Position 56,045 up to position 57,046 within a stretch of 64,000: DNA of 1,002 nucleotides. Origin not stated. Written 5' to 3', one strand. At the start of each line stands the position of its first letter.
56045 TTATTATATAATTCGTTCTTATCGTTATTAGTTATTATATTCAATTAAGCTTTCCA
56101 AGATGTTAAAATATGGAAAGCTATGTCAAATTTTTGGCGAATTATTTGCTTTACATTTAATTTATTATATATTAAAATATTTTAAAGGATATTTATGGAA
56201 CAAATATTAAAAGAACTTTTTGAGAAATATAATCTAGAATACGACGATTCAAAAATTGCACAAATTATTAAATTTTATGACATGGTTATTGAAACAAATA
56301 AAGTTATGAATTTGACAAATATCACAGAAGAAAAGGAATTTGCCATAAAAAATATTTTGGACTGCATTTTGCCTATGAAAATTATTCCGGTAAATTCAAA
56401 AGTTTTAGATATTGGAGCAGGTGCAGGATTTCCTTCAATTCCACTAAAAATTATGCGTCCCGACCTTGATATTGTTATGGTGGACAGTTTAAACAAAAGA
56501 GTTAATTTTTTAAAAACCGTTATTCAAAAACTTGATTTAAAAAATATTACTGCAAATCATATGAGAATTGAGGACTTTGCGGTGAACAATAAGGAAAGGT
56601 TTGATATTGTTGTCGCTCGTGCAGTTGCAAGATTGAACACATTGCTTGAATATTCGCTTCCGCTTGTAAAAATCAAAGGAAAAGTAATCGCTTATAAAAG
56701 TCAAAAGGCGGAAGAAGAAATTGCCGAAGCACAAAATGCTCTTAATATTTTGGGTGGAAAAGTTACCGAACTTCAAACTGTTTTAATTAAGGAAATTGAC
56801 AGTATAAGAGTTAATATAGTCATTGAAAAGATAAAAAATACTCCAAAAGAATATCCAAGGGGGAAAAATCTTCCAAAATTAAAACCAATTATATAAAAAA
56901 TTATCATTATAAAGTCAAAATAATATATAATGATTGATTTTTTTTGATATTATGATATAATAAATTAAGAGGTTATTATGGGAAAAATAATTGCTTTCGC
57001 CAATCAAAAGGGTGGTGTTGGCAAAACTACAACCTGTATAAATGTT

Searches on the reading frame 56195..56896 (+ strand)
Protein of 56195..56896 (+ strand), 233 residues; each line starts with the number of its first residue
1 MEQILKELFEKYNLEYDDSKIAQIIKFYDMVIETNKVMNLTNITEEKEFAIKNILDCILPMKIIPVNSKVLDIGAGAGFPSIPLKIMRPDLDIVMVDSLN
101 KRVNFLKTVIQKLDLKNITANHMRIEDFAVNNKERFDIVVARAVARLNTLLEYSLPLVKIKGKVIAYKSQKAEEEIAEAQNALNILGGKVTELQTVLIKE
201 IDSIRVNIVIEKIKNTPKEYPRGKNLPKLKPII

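Call 64: search_protein_families(library=pfam, proteins=[window:56195-56896:+], max_evalue=0.001)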
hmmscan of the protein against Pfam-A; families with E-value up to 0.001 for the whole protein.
window:56195-56896:+ (233 aa): 7 families
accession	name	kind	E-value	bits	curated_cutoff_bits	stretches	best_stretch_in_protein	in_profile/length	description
PF02527.21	GidB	-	2e-51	174.4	27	1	21-196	2-176/184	rRNA small subunit methyltransferase G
PF13847.12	Methyltransf_31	-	7.8e-10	39.1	27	1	67-152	4-95/145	Methyltransferase domain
PF05175.20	MTS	-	1.3e-06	28.6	23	1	66-140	31-103/170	Methyltransferase small domain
PF03848.20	TehB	-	3.9e-06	26.9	20.4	1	66-144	30-104/193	Tellurite resistance protein TehB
PF13649.12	Methyltransf_25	-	1.4e-05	26.1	27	1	70-142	1-71/97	Methyltransferase domain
PF02475.24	TRM5-TYW2_MTfase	-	8e-05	23.1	28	1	61-176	31-143/164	TRM5/TYW2 methyltransferase domain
PF08242.18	Methyltransf_12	-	0.00074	20.6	30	0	71-144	1-74/98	Methyltransferase domain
